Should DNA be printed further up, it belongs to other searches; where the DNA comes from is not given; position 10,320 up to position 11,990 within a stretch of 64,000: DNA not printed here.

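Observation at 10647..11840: Flagellar-locus sigma-54 paralog with atypical region I, encoded within a sigma-54-dependent operon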

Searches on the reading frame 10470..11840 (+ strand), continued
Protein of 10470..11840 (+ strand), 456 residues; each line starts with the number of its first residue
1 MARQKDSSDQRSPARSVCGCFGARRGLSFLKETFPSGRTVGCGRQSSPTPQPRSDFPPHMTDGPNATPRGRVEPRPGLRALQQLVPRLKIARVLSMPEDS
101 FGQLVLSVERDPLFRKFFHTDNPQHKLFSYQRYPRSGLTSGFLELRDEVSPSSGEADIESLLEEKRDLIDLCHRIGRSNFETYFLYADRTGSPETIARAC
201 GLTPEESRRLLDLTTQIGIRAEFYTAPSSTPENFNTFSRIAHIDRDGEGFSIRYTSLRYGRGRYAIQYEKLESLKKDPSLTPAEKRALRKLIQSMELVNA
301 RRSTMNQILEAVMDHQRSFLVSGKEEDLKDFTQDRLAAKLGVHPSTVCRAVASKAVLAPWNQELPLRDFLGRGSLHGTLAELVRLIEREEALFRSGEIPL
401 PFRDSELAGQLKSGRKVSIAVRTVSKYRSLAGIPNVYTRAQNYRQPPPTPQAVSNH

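Call 49: find_related_loci(query=A1, collection=genome_contigs, flank=10000)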
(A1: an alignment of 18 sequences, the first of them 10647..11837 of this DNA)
Query A1 (397 aa) in genome_contigs; peptide patterns used: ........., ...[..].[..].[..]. (x = any residue, [..] = any of these).
36 stretches matched a pattern; 5 encode a relative of the query (tblastn E <= 1e-3); 5 distinct loci.
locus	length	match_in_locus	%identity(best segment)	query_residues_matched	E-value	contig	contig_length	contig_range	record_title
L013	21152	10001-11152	83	1-384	0e+0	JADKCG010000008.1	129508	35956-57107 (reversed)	MAG: Elusimicrobia bacterium isolate OdNE_18-Q3-R46-58_BATAC.493 tig00010253-10-1288560, whole genome shotgun sequence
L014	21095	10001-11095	76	22-386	0e+0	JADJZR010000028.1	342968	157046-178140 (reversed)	MAG: Elusimicrobia bacterium isolate Lyne_18-Q3-R50-59_MAXAC.215 tig00322439-10-3427020, whole genome shotgun sequence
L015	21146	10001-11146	73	1-386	0e+0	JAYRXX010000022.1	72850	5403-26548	MAG: Elusimicrobiota bacterium isolate EBPR_ori4bin.9 k141_72881, whole genome shotgun sequence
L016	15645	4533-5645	41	18-385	1e-95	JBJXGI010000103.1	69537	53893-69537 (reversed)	MAG: Elusimicrobiota bacterium isolate F1F2.bin.33 k127_6033932, whole genome shotgun sequence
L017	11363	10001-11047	31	24-380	4e-53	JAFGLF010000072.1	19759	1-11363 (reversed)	MAG: Elusimicrobia bacterium isolate Zod_Metabat.39 k87_11503107, whole genome shotgun sequence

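Call 76: list_cluster_members(proteins=[window:10647-11837:+, window:10470-11837:+, P0189, P0009, P0001])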
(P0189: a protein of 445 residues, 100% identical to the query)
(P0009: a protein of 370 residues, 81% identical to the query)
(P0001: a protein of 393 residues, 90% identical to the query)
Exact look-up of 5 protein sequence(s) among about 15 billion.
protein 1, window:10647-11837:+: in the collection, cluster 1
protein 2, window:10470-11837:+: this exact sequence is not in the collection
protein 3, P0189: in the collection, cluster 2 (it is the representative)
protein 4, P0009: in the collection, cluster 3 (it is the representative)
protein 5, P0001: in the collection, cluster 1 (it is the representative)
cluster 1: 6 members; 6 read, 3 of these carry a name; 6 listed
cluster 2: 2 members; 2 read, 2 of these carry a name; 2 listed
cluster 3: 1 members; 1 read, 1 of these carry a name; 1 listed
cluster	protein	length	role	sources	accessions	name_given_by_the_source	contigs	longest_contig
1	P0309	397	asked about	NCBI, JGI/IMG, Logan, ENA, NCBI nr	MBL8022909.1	MAG: hypothetical protein JNK54_01310 [Elusimicrobia bacterium] | hypothetical protein | hypothetical protein [Elusimicrobiota bacterium]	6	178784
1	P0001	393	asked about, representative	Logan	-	-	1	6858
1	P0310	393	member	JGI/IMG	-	hypothetical protein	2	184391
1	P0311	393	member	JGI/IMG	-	hypothetical protein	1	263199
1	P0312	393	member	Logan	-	-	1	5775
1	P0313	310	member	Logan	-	-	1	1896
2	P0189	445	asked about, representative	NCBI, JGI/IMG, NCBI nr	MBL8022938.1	MAG: sigma-54-dependent Fis family transcriptional regulator [Elusimicrobia bacterium] | sigma-54-dependent Fis family transcriptional regulator [Elusimicrobiota bacterium]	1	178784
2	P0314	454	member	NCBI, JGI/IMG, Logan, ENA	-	DNA-binding NtrC family response regulator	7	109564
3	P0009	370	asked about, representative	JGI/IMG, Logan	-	hypothetical protein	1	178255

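Call 85: find_related_loci(query=A9, collection=metagenome_contigs, flank=10000)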
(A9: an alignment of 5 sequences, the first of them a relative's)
Query A9 (360 aa) in metagenome_contigs; peptide patterns used: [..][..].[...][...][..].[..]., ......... (x = any residue, [..] = any of these).
543 stretches matched a pattern; 257 encode a relative of the query (tblastn E <= 1e-3); the best 80 are kept; 80 distinct loci.
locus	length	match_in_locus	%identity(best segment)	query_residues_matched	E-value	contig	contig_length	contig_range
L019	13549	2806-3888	44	1-360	3e-94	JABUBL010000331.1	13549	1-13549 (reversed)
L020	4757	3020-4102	43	1-360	2e-92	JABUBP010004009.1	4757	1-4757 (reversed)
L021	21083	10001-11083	44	1-360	5e-92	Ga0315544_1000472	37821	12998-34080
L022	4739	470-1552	43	1-360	2e-91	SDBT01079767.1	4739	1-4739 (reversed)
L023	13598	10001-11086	43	1-360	4e-91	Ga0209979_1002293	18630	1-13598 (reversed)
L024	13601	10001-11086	42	1-360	6e-91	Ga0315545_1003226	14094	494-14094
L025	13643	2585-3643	44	1-352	4e-91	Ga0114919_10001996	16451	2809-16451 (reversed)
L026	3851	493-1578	43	1-360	3e-91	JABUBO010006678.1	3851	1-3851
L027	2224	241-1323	44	4-359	4e-94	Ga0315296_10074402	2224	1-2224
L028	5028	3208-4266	44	1-352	3e-90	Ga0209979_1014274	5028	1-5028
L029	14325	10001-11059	44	1-352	3e-90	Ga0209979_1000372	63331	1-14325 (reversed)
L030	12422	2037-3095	44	1-352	4e-90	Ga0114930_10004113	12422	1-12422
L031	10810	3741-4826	42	1-360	6e-90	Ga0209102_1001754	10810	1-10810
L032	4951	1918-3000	43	1-360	7e-90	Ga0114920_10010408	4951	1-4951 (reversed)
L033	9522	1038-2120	43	4-359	2e-89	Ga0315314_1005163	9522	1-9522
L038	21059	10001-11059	44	1-352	4e-89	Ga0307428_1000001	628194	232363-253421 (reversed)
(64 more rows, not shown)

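Call 89: search_protein_families(library=pfam, proteins=[L038:6994-7968:+, L038:7970-9475:+, L038:9489-9992:+, L038:11318-11995:+, L038:12098-13357:+, L038:13332-14702:+, L038:14823-15905:+, L021:7156-9843:+, L021:10996-12351:+, L021:13017-14378:+], max_evalue=0.0001)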
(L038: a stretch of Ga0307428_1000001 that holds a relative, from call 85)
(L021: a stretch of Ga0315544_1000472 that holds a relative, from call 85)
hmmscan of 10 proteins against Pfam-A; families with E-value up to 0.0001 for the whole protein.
L038:6994-7968:+ (324 aa): 1 family
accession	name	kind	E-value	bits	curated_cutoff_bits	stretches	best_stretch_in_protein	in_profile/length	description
PF01058.29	Oxidored_q6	-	6e-23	81.4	27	1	14-177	1-125/128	NADH ubiquinone oxidoreductase, 20 Kd subunit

L038:7970-9475:+ (501 aa): 1 family
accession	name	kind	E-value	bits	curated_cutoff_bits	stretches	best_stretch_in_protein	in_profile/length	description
PF00374.24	NiFeSe_Hases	-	3.4e-38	132.3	25.8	2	39-117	1-79/508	Nickel-dependent hydrogenase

L038:9489-9992:+ (167 aa): 1 family
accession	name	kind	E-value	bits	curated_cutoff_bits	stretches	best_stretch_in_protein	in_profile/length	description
PF01750.23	HycI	-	1.4e-16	60.9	23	1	20-147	1-129/130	Hydrogenase maturation protease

L038:11318-11995:+ (225 aa): 1 family
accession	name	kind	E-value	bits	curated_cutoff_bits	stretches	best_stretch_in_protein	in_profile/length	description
PF00072.30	Response_reg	-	7.1e-27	94.2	30.2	1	28-137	1-110/111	Response regulator receiver domain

L038:12098-13357:+ (419 aa): 2 families
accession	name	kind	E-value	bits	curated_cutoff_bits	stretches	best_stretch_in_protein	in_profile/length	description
PF02518.31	HATPase_c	-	3.9e-30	105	26.4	1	305-411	2-110/111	Histidine kinase-, DNA gyrase B-, and HSP90-like ATPase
PF00512.31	HisKA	-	1.2e-13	51.3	26.9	1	193-259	2-63/66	His Kinase A (phospho-acceptor) domain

L038:13332-14702:+ (456 aa): 10 families
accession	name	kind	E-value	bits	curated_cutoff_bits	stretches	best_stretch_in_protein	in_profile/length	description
PF00158.32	Sigma54_activat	-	1.1e-74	250.2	20.2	1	148-315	1-168/168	Sigma-54 interaction domain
PF25601.1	AAA_lid_14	-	6.7e-30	103.2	27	1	320-394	1-75/87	AAA+ ATPase lid domain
PF00072.30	Response_reg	-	2.3e-29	102.2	30.2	1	10-114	1-105/111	Response regulator receiver domain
PF14532.12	Sigma54_activ_2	-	2e-26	93.3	25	1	149-319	1-138/138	Sigma-54 interaction domain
PF02954.25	HTH_8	-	2.4e-14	53.2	22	1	406-446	2-42/42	Bacterial regulatory protein, Fis family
PF07728.20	AAA_5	-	2.3e-08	34.6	22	1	172-292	2-125/139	AAA domain (dynein-related subfamily)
PF01078.27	Mg_chelatase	-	1.1e-07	31.9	20.3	0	227-289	93-157/207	Magnesium chelatase, subunit ChlI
PF07724.20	AAA_2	-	7.4e-06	26.5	27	1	169-282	3-117/166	AAA domain (Cdc48 subfamily)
PF20030.5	bpMoxR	-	1e-05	25.2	27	1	155-289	17-145/205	MoxR domain in the MoxR-vWA-beta-propeller ternary systems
PF00004.35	AAA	-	2.9e-05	24.9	21.2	1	172-290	1-110/131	ATPase family associated with various cellular activities (AAA)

L038:14823-15905:+ (360 aa): 1 family
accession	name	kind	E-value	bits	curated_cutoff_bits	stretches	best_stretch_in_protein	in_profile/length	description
PF00072.30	Response_reg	-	2e-29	102.4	30.2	1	21-130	1-110/111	Response regulator receiver domain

L021:7156-9843:+ (895 aa): 1 family
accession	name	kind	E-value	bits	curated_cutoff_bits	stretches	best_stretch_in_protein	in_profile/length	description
PF02026.21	RyR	-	4.7e-23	81.7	27.4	2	730-801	18-89/91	RyR domain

L021:10996-12351:+ (451 aa): 4 families
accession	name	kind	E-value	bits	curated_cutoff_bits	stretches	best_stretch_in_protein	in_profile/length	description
PF02518.31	HATPase_c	-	1.1e-30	106.8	26.4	1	337-442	2-109/111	Histidine kinase-, DNA gyrase B-, and HSP90-like ATPase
PF00512.31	HisKA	-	3.8e-13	49.7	26.9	1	225-291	2-63/66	His Kinase A (phospho-acceptor) domain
PF14501.12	HATPase_c_5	-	9.8e-06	25.9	22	1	341-432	6-94/102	GHKL domain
PF13581.12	HATPase_c_2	-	4.8e-05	23.8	27.4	1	344-438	39-125/127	Histidine kinase-like ATPase domain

L021:13017-14378:+ (453 aa): 10 families
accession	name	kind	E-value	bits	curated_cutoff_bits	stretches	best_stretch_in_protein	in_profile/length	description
PF00158.32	Sigma54_activat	-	3.4e-77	258.3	20.2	1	145-312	1-168/168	Sigma-54 interaction domain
PF25601.1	AAA_lid_14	-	1.1e-29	102.5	27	1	317-389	1-73/87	AAA+ ATPase lid domain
PF00072.30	Response_reg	-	1.5e-29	102.9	30.2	1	7-111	1-105/111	Response regulator receiver domain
PF14532.12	Sigma54_activ_2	-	5e-27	95.3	25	1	146-316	1-138/138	Sigma-54 interaction domain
PF02954.25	HTH_8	-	3.7e-16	59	22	1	403-443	2-42/42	Bacterial regulatory protein, Fis family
PF07728.20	AAA_5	-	1.1e-08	35.6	22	1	169-289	2-125/139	AAA domain (dynein-related subfamily)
PF01078.27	Mg_chelatase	-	8.9e-07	28.9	20.3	0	224-286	93-157/207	Magnesium chelatase, subunit ChlI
PF07724.20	AAA_2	-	2.3e-06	28.2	27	1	166-290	3-128/166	AAA domain (Cdc48 subfamily)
PF00004.35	AAA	-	5.8e-06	27.2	21.2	1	169-289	1-111/131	ATPase family associated with various cellular activities (AAA)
PF20030.5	bpMoxR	-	9.1e-05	22.1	27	0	153-286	18-145/205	MoxR domain in the MoxR-vWA-beta-propeller ternary systems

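Call 94: search_protein_families(library=pfam, alignment_id=A3, max_evalue=1)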
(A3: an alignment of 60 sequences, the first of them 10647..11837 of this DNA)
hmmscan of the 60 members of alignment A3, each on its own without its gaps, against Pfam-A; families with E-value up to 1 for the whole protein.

A. member 1, window:10647-11837:+ (397 aa): 7 families
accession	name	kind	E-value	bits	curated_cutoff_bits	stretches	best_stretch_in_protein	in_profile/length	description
PF04552.19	Sigma54_DBD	-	4.4e-18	66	22.8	1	234-380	13-158/160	Sigma-54, DNA binding domain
PF13545.12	HTH_Crp_2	-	0.00057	20.2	27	1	271-292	22-43/70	Crp-like helix-turn-helix domain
PF13384.12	HTH_23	-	0.0045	17.2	24.6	1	272-292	18-38/50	Homeodomain-like domain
PF13551.12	HTH_29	-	0.0068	16.9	28.1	0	273-293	14-34/64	Winged helix-turn helix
PF01381.28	HTH_3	-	0.027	14.9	23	1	270-288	8-26/55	Helix-turn-helix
PF13730.12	HTH_36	-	0.085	13.1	25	0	273-293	27-47/55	Helix-turn-helix domain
PF13613.12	HTH_Tnp_4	-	0.16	12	27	1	272-292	20-40/53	Helix-turn-helix of DDE superfamily endonuclease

B. families by the number of members that match (of 60 scanned): 111 families (the first 25 are shown)
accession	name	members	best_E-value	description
PF04552.19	Sigma54_DBD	60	1.6e-31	Sigma-54, DNA binding domain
PF01381.28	HTH_3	29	1.4e-05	Helix-turn-helix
PF13412.12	HTH_24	25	2.3e-05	Winged helix-turn-helix DNA-binding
PF13545.12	HTH_Crp_2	24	8.6e-05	Crp-like helix-turn-helix domain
PF12802.13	MarR_2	20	0.00019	MarR family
PF13936.12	HTH_38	18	3.7e-05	Helix-turn-helix domain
PF13384.12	HTH_23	17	2.3e-05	Homeodomain-like domain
PF01047.28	MarR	16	0.00043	MarR family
PF09339.16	HTH_IclR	15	4.2e-05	IclR helix-turn-helix domain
PF13560.12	HTH_31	14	0.0011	Helix-turn-helix domain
PF13730.12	HTH_36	13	0.0022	Helix-turn-helix domain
PF08281.18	Sigma70_r4_2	12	0.00064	Sigma-70, region 4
PF08279.18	HTH_11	10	2.3e-05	HTH domain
PF20432.4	Xre-like-HTH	10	0.014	Antitoxin Xre-like helix-turn-helix domain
PF13551.12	HTH_29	9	5.6e-05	Winged helix-turn helix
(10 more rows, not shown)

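Call 97: list_cluster_members(proteins=[P0041, P0042, P0045, P0046, P0048, P0049, P0053, P0055, P0059, P0105])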
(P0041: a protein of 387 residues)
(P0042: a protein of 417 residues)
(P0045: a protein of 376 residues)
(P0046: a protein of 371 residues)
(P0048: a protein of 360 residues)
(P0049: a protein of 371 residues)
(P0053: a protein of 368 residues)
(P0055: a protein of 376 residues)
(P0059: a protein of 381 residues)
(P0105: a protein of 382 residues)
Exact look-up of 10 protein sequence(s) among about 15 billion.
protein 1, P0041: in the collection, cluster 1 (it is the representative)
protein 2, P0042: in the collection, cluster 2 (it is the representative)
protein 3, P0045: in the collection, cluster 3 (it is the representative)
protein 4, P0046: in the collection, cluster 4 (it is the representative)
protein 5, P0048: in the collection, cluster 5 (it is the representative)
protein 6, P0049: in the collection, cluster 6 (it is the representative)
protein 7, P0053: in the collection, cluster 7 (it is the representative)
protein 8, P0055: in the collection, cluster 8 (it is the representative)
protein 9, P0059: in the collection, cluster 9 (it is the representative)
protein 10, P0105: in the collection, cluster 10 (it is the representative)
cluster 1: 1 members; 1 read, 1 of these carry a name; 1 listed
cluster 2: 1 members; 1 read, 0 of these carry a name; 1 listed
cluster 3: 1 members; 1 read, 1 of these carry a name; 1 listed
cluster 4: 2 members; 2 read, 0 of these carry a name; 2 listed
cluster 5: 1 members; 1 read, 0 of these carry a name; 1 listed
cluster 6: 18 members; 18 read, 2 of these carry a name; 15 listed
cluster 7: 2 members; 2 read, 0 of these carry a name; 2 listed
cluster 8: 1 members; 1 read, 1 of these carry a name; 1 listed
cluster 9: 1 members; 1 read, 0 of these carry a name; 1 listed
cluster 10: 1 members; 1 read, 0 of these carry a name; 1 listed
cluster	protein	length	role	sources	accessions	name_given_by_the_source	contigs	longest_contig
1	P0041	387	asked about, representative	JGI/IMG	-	transposase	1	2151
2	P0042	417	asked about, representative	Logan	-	-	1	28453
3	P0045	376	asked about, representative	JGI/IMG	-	DNA-directed RNA polymerase specialized sigma54-like protein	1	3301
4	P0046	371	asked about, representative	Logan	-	-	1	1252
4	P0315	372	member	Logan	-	-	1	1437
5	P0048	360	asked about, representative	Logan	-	-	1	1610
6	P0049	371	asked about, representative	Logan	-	-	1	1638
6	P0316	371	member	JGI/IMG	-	DNA-directed RNA polymerase specialized sigma54-like protein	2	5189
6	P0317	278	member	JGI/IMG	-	DNA-directed RNA polymerase specialized sigma54-like protein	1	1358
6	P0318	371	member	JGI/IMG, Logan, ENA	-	-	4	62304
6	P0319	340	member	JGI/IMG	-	-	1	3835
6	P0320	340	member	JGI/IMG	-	-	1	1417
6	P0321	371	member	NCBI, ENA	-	-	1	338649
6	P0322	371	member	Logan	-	-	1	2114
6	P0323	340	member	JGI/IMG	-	-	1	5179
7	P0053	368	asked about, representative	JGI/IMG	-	-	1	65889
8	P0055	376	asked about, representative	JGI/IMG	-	hypothetical protein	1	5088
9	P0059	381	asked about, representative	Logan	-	-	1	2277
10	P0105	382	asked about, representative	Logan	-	-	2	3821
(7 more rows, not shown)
